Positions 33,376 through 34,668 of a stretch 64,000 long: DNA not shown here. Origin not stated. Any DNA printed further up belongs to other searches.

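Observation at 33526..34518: Qng1/DUF2419 queuosine-salvage homolog is the terminal gene of a BMP-type nucleoside ABC importer operon in an actinobacterium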

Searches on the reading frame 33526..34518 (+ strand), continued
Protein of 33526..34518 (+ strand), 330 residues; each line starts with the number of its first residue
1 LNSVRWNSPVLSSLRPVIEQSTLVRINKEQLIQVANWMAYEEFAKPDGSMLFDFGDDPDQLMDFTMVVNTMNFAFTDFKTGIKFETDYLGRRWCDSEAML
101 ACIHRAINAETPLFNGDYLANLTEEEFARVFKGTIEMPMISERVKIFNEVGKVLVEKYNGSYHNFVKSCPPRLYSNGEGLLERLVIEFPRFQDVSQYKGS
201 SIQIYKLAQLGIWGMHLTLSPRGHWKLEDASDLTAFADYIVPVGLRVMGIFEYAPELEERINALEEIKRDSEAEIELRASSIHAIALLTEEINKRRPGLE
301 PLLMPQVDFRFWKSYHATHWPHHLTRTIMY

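Call 34: search_protein_families(library=pfam, proteins=[P0124, P0229, P0156, P0127, P0131, P0143, P0154, P0253], max_evalue=0.001)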
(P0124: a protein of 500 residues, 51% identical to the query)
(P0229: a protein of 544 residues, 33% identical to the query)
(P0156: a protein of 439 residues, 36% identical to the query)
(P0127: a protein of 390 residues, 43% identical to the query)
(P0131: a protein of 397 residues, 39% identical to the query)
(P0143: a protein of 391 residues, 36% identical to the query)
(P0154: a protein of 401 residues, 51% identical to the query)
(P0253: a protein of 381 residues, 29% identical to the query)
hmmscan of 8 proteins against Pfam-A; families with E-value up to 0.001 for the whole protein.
P0124 (500 aa): 7 families
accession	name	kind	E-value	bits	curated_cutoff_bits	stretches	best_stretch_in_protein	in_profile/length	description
PF10343.14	Q_salvage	-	4e-52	178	25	1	224-500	3-285/285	Queuosine salvage protein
PF00583.31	Acetyltransf_1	-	5.6e-15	56.1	20.7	1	38-137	19-116/116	Acetyltransferase (GNAT) family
PF13508.13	Acetyltransf_7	-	6.2e-12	46.2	27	1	54-139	4-84/84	Acetyltransferase (GNAT) domain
PF13302.13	Acetyltransf_3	-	8.5e-10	39.9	25.4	1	3-138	3-138/138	Acetyltransferase (GNAT) domain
PF13673.13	Acetyltransf_10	-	3.5e-07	30.7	23.6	1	45-139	24-109/128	Acetyltransferase (GNAT) domain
PF08445.16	FR47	-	0.0001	22.7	22.1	0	86-140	27-80/86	FR47-like protein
PF13420.13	Acetyltransf_4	-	0.00023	21.7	24.3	1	7-155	4-152/155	Acetyltransferase (GNAT) domain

P0229 (544 aa): 9 families
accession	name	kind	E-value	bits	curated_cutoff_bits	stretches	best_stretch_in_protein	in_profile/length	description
PF10343.14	Q_salvage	-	5.6e-67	226.7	25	1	282-542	9-283/285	Queuosine salvage protein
PF08241.18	Methyltransf_11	-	6.9e-21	75.1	21.2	1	47-143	1-94/95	Methyltransferase domain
PF13649.12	Methyltransf_25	-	1.5e-18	67.7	27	1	46-140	1-97/97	Methyltransferase domain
PF13847.12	Methyltransf_31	-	5.9e-15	55.7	27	1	42-148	3-113/145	Methyltransferase domain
PF08242.18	Methyltransf_12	-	1.3e-13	51.9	30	1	47-142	1-98/98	Methyltransferase domain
PF13489.12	Methyltransf_23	-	7.5e-12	45.7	27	1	35-150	14-122/164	Methyltransferase domain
PF01209.24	Ubie_methyltran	-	1e-10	41.8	20.1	1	43-146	48-153/233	ubiE/COQ5 methyltransferase family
PF05175.20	MTS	-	1.5e-06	28.4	23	1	35-165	21-158/170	Methyltransferase small domain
PF05148.21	Methyltransf_8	-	0.00043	20.7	27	0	43-146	73-158/219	Hypothetical methyltransferase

P0156 (439 aa): 1 family
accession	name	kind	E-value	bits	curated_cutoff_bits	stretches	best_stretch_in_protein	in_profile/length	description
PF10343.14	Q_salvage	-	6.7e-66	223.2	25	1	160-437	6-283/285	Queuosine salvage protein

P0127 (390 aa): 1 family
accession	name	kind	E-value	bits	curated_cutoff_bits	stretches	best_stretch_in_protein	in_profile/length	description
PF10343.14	Q_salvage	-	7.5e-45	154.1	25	1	122-390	7-285/285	Queuosine salvage protein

P0131 (397 aa): 1 family
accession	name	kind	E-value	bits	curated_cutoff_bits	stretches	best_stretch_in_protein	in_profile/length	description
PF10343.14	Q_salvage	-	2.7e-70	237.6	25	1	119-394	2-282/285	Queuosine salvage protein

P0143 (391 aa): 1 family
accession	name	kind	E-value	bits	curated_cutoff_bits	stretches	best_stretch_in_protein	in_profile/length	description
PF10343.14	Q_salvage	-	8.4e-68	229.4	25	1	119-391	6-285/285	Queuosine salvage protein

P0154 (401 aa): 2 families
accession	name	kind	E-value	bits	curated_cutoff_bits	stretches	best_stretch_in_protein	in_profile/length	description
PF10343.14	Q_salvage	-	1.4e-32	113.9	25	1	5-169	81-243/285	Queuosine salvage protein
PF00383.29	dCMP_cyt_deam_1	-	1.2e-06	28.8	25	1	281-338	36-90/102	Cytidine and deoxycytidylate deaminase zinc-binding region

P0253 (381 aa): 1 family
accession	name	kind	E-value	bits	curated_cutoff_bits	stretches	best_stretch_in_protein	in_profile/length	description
PF10343.14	Q_salvage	-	6.8e-54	183.8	25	1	99-371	3-270/285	Queuosine salvage protein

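Call 36: find_related_loci(query=A1, collection=genome_contigs, flank=10000)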
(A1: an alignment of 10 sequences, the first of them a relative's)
Query A1 (336 aa) in genome_contigs; peptide patterns used: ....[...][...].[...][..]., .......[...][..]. (x = any residue, [..] = any of these).
599 stretches matched a pattern (row limit reached: there are more); 588 encode a relative of the query (tblastn E <= 1e-3); the best 80 are kept; 80 distinct loci.
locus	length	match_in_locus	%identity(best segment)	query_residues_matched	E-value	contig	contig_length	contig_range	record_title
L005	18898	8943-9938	61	5-336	1e-138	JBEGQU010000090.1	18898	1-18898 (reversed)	MAG: Chloroflexota bacterium isolate pamunkeyriver_2019_sw_WHONDRS-S19S_0054_B_bin.40 scaffold_1112008, whole genome sho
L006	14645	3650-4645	61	5-336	1e-136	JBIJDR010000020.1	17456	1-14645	MAG: Candidatus Limnocylindrus sp. isolate ME2006-08-22D15_3300044611_group2_bin90 Rohwer_bin1235_scaffold_1511_c1, whol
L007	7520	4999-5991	61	6-336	3e-135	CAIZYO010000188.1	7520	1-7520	MAG: uncultured Chloroflexi bacterium isolate Loc090519-8-7m_bin-0729 genome assembly, contig: bin-0729:188/220, whole g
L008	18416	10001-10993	60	6-336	4e-135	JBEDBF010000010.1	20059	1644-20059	MAG: Chloroflexota bacterium isolate NASQAN2014_035_F_bin.19 scaffold_85, whole genome shotgun sequence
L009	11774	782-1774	61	6-336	1e-134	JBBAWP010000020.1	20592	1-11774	MAG: Candidatus Limnocylindrus sp. isolate EUL_352 ctg20-EUL_352, whole genome shotgun sequence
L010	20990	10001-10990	61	7-336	1e-134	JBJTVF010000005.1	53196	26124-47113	MAG: Candidatus Limnocylindrus sp. isolate samp_4445_metabat2_123 samp_4445_79422, whole genome shotgun sequence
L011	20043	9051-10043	61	6-336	5e-134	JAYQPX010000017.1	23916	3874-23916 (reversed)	MAG: Chloroflexota bacterium isolate SD3112_S42.metabat_2.016 NODE_730_length_23916_cov_6.41357, whole genome shotgun se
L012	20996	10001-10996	61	5-336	2e-133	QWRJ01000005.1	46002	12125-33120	MAG: Candidatus Limnocylindrus sp. ZSMar2m-chloro-G89 ZSMar2m-G89-c5, whole genome shotgun sequence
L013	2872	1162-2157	60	5-336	2e-138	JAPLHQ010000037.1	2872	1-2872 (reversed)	MAG: Chloroflexota bacterium isolate LacPavin_0818_WC40_MAG_63_15 LacPavin_0818_WC40_scaffold_583097, whole genome shotg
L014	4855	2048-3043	60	5-336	6e-133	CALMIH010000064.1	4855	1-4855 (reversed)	MAG TPA_asm: uncultured Chloroflexi bacterium isolate SRR6158312_bin.64_CONCOCT_v1.1_MAG genome assembly, contig: ERZ174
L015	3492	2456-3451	59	5-336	2e-135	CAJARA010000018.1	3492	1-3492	MAG: uncultured Chloroflexi bacterium isolate Loc090519-8-7m_bin-2335 genome assembly, contig: bin-2335:018/158, whole g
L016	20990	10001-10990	55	10-336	9e-120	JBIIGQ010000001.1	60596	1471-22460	MAG: Candidatus Limnocylindrus sp. isolate ME2001-07-16D8pf_3300042503_group1_bin21 Rohwer_bin1231_scaffold_151_c1, whol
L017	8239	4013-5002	54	10-336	3e-117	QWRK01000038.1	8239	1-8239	MAG: Candidatus Aquidulcis sp. isolate ZSMay5m-chloro-G18 ZSMay5m-G18-c38, whole genome shotgun sequence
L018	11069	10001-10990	54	10-336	3e-117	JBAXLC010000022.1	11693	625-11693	MAG: bacterium isolate ELA417 MAG417_22, whole genome shotgun sequence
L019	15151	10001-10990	54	10-336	9e-117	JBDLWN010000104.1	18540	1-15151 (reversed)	MAG: Chloroflexota bacterium isolate lowercolorado_2019_sw_WHONDRS-S19S_0063_B_bin.10 scaffold_1727093, whole genome sho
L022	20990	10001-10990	53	10-336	3e-115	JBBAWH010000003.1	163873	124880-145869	MAG: Candidatus Limnocylindrus sp. isolate EUL_344 ctg3-EUL_344, whole genome shotgun sequence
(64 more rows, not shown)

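Call 46: list_cluster_members(proteins=[P0138, P0144, P0162, P0149, P0217, P0220, P0240, P0261, P0164, P0245])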
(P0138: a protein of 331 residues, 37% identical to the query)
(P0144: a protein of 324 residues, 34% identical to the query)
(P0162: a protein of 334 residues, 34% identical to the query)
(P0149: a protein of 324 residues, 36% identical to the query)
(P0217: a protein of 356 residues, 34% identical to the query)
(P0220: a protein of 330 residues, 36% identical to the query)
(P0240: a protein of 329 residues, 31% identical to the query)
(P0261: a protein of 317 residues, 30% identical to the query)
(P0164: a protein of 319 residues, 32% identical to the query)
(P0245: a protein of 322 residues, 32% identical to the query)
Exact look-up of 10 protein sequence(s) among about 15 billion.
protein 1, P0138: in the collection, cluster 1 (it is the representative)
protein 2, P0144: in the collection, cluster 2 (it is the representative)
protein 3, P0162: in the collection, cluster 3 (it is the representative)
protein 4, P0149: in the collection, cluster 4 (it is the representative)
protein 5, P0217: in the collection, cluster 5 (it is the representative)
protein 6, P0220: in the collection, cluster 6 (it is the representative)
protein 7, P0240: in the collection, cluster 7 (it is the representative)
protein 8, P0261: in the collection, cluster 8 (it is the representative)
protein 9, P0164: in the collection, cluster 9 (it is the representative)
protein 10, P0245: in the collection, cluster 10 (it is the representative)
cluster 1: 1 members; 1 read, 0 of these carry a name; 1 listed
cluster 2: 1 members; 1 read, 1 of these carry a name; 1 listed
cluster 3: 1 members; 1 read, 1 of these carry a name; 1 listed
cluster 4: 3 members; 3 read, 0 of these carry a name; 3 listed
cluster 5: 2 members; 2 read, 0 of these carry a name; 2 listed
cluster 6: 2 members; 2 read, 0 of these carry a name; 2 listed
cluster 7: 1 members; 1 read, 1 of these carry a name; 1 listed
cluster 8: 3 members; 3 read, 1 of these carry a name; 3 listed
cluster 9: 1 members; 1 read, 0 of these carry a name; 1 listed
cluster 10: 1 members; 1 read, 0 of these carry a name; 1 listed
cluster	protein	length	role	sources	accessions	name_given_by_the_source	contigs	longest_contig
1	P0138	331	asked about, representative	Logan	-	-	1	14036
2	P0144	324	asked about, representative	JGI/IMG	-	hypothetical protein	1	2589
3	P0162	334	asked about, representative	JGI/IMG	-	hypothetical protein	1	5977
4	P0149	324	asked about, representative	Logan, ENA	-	-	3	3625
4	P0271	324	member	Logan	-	-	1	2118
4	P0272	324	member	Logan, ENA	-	-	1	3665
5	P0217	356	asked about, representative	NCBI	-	-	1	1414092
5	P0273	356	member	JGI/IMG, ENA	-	-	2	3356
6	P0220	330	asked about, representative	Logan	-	-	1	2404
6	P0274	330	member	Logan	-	-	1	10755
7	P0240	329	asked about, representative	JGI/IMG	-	hypothetical protein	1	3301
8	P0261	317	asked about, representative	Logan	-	-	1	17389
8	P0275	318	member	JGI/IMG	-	hypothetical protein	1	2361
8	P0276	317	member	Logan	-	-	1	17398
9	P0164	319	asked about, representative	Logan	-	-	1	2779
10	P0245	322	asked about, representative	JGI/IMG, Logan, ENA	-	-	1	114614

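Call 62: predict_structure(alignment_id=A2)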
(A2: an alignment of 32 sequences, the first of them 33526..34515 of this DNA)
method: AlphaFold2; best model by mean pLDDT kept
length: 330 residues; sequences in the alignment: 32
mean_pLDDT: 88.7   pTM: 0.88
mean pLDDT of the five models: 88.7, 88.3, 87.9, 87.5, 85.1
residues with pLDDT >= 90: 215; 70-90: 91; 50-70: 18; < 50: 6
segments of 3 or more residues with pLDDT < 50: none
pLDDT, mean of each block of 10 residues (from residue 1): 74 96 97 94 63 78 91 77 88 89 92 96 96 89 93 98 97 95 94 94 93 90 90 88 93 94 83 94 96 93 91 76 57
secondary structure, 60 per line:
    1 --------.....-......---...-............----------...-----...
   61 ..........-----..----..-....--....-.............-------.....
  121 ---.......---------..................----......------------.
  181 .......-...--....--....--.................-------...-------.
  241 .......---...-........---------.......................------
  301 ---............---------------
elements in order: H9-13 H15-20 E24-26 H28-39 H58-70 E85-88 E91-94 H96-108 H116-120 H124-130 H140-157 H162-167 H180-187 E194-197 E200-203 H206-222 H240-247 E251-253 H255-262 H272-294 H304-315

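Call 66: fold_search(model_id=the predicted structure, library=pdb)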
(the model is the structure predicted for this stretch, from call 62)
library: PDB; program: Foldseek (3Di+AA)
matches with E <= 10: 161; with E <= 0.001: 11
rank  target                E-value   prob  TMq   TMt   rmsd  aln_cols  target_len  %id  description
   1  7u07_B                2.8e-22  1.00  0.85  0.88   2.9       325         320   30  Crystal structure of queuine salvage enzyme DUF2419, apo form (released 2022-12-21)
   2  7u1o_B                1.0e-21  1.00  0.85  0.88   2.8       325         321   30  Crystal structure of queuine salvage enzyme DUF2419 complexed with queuosine (released 2022-12-21)
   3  7u07_A                1.1e-21  1.00  0.85  0.87   2.8       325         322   30  Crystal structure of queuine salvage enzyme DUF2419, apo form (released 2022-12-21)
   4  7u91_A                1.3e-21  1.00  0.86  0.89   2.8       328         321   30  Crystal structure of queuine salvage enzyme DUF2419, in complex with queuosine-5'-monophosphate (released 2022-12-21)
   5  7ulc_B                2.4e-21  1.00  0.85  0.88   2.8       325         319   30  Crystal structure of queuine salvage enzyme DUF2419 mutant D231N, in complex with queuosine-5'-monophosphate (released 2022-12-21)
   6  7uk3                  2.6e-21  1.00  0.85  0.88   2.6       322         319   30  Crystal structure of queuine salvage enzyme DUF2419, wild-type (non-His6x tagged) (released 2022-12-21)
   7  7ulc_A                7.0e-21  1.00  0.85  0.89   2.5       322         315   30  Crystal structure of queuine salvage enzyme DUF2419 mutant D231N, in complex with queuosine-5'-monophosphate (released 2022-12-21)
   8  7u5a_B                1.2e-20  1.00  0.85  0.88   2.8       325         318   29  Crystal structure of queuine salvage enzyme DUF2419 mutant K199C, complexed with queuosine (released 2022-12-21)
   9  7u5a_A                1.5e-20  1.00  0.86  0.88   2.7       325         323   30  Crystal structure of queuine salvage enzyme DUF2419 mutant K199C, complexed with queuosine (released 2022-12-21)
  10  7ugk_B                1.0e-18  1.00  0.86  0.83   2.5       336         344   24  Crystal structure of the human queuine salvage enzyme DUF2419, wild-type apo form (released 2022-12-21)
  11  7ugk_A                1.3e-18  1.00  0.86  0.84   2.6       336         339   24  Crystal structure of the human queuine salvage enzyme DUF2419, wild-type apo form (released 2022-12-21)
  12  7rds                  1.9e-02  0.97  0.29  0.39  12.6       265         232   12  Structure of human NTHL1 (released 2021-12-29)
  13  1pu7_A                3.1e-02  0.96  0.34  0.48  12.6       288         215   13  Crystal structure of H.pylori 3-methyladenine DNA glycosylase (MagIII) bound to 3,9-dimethyladenine (released 2003-10-07)
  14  7ou3_A                3.2e-02  0.99  0.42  0.53   8.7       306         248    9  Crystal structure of Tga-AGOG, an 8-oxoguanine DNA glycosylase from Thermococcus gammatolerans (released 2022-06-22)
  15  1pu6_A                8.4e-02  0.80  0.30  0.42  16.1       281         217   13  Crystal structure of H.pylori 3-methyladenine DNA glycosylase (MagIII) (released 2003-10-07)
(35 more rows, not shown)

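Call 75: search_protein_families(library=pfam, proteins=[L012:6643-8136:-, L012:8153-8944:-, L012:8944-9879:-, L012:11009-11584:+, L012:11561-12799:-, L012:12799-13551:-, L022:6131-7024:-, L022:7024-7872:-, L022:7851-8789:-, L022:5339-6124:-], max_evalue=0.00001)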
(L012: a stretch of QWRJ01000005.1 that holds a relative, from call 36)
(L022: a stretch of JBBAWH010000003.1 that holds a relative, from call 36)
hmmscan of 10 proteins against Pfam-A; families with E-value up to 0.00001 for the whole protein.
L012:6643-8136:- (497 aa): 2 families
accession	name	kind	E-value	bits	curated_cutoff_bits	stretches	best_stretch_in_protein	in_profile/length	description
PF00180.25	Iso_dh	-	1.3e-103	347.3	27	1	9-347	2-348/348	Isocitrate/isopropylmalate dehydrogenase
PF18324.6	Isocitrate_DH_C_bact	-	8.7e-18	64.9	25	1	391-497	3-110/110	Bacterial isocitrate dehydrogenase, C-terminal domain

L012:8153-8944:- (263 aa): 1 family
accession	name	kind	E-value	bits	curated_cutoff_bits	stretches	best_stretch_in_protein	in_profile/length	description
PF01048.26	PNP_UDP_1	-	3.2e-36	125.3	25.1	1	22-224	1-202/233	Phosphorylase superfamily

L012:8944-9879:- (311 aa): 1 family
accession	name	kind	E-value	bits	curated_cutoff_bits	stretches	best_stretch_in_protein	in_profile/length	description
PF00294.29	PfkB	-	2.1e-62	211.6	25.8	1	5-291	3-298/302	pfkB family carbohydrate kinase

L012:11009-11584:+ (191 aa): 1 family
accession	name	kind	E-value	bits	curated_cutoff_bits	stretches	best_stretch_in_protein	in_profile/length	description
PF02592.20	Vut_1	-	9.7e-14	52.4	27.2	1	40-173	1-144/152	Putative vitamin uptake transporter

L012:11561-12799:- (412 aa): 1 family
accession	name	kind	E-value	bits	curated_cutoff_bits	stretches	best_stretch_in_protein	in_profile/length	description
PF01979.26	Amidohydro_1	-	8.2e-08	32.3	25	1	60-401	2-320/345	Amidohydrolase family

L012:12799-13551:- (250 aa): 1 family
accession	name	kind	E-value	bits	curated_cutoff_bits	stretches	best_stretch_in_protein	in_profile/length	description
PF13580.11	SIS_2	-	1.6e-31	109.6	27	1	9-143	2-138/138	SIS domain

L022:6131-7024:- (297 aa): 1 family
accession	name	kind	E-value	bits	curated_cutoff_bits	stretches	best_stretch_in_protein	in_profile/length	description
PF02361.21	CbiQ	-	3.5e-22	79.6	25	1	14-219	2-210/216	Cobalt transport protein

L022:7024-7872:- (282 aa): 2 families
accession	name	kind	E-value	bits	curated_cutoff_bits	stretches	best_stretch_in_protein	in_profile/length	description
PF00005.33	ABC_tran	-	7.5e-28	98.3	25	1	29-175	1-137/137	ABC transporter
PF13304.12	AAA_21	-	1.1e-09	39.2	27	0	120-210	210-303/304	AAA domain, putative AbiEii toxin, Type IV TA system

L022:7851-8789:- (312 aa): 1 family
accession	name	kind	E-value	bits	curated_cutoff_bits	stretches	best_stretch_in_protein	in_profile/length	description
PF00005.33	ABC_tran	-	5.5e-28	98.7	25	1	55-206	1-137/137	ABC transporter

L022:5339-6124:- (261 aa): 1 family
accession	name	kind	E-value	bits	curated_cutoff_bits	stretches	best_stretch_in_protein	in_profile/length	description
PF01048.26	PNP_UDP_1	-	2.4e-38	132.3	25.1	1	22-233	1-217/233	Phosphorylase superfamily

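Call 78: search_protein_families(library=ncbifam, proteins=[L012:11009-11584:+, L022:10996-12225:+, L022:2572-4065:-, L012:11561-12799:-, L012:12799-13551:-], max_evalue=0.00001)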
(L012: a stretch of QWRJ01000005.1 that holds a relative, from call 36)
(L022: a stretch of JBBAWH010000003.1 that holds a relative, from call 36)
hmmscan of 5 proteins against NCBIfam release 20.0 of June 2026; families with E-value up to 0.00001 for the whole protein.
L012:11009-11584:+ (191 aa): 1 family
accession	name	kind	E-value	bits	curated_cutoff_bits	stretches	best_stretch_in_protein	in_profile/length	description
TIGR00697.1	TIGR00697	equivalog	8e-13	48.6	50.95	1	92-174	102-187/201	queuosine precursor transporter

L022:10996-12225:+ (409 aa): 0 families

L022:2572-4065:- (497 aa): 17 families
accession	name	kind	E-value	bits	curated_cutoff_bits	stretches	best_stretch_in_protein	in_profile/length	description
NF006673.0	PRK09222.1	equivalog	1.9e-153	511.9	509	1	7-497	5-482/482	NADP-dependent isocitrate dehydrogenase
TIGR02924.1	ICDH_alpha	equivalog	1.6e-113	380.3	561.35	1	8-491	2-473/473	isocitrate dehydrogenase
NF006529.0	PRK08997.1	equivalog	2.3e-104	349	510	1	7-351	4-335/335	isocitrate dehydrogenase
TIGR00175.1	mito_nad_idh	equivalog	5.1e-98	328.3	432.4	1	6-350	3-333/334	isocitrate dehydrogenase (NAD(+))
TIGR02088.1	LEU3_arch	subfamily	2.3e-91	306.4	409.8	1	9-323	1-308/324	isopropylmalate/isohomocitrate dehydrogenases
NF040626.1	AksF2_Meth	equivalog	3.3e-89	299.4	540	1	8-326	3-313/333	homoisocitrate dehydrogenase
TIGR00183.1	prok_nadp_idh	equivalog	7.5e-79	265.5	567.3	3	211-351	279-416/417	isocitrate dehydrogenase (NADP(+))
NF040619.1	AksF_Meth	equivalog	1e-78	264.9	500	1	9-323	4-328/343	homoisocitrate dehydrogenase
NF005425.0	PRK07006.1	equivalog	1.6e-74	251.2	490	3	212-350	280-415/416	NADP-dependent isocitrate dehydrogenase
NF005036.0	PRK06451.1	equivalog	5.3e-74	249.4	484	3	210-350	271-407/412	NADP-dependent isocitrate dehydrogenase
NF002898.0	PRK03437.1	equivalog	5.9e-70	236.3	393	1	6-325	4-332/347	3-isopropylmalate dehydrogenase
TIGR02089.1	TTC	equivalog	1.8e-66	224.5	470.4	1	5-327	2-336/352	tartrate dehydrogenase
NF005610.0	PRK07362.1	equivalog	1.8e-64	218.1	585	3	210-350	335-473/474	NADP-dependent isocitrate dehydrogenase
NF006048.0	PRK08194.1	equivalog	6.5e-60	203.1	501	1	8-326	5-332/352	tartrate dehydrogenase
TIGR00169.1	leuB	equivalog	8.7e-57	192.7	353.2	1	9-331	2-337/349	3-isopropylmalate dehydrogenase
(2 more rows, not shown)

L012:11561-12799:- (412 aa): 3 families
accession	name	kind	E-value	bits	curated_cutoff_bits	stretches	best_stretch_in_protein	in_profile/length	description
TIGR00221.1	nagA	equivalog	2.4e-56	191.3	225.65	1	19-401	16-368/380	N-acetylglucosamine-6-phosphate deacetylase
NF008371.0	PRK11170.1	equivalog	2.5e-40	138.5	483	1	60-400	51-364/382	N-acetylglucosamine-6-phosphate deacetylase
NF006689.0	PRK09237.1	equivalog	2.8e-06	26.2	371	0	357-402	293-338/383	amidohydrolase/deacetylase family metallohydrolase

L012:12799-13551:- (250 aa): 1 family
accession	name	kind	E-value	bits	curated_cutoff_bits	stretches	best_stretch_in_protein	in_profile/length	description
NF002805.0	PRK02947.1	subfamily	1.3e-65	221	135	1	8-245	6-245/247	sugar isomerase domain-containing protein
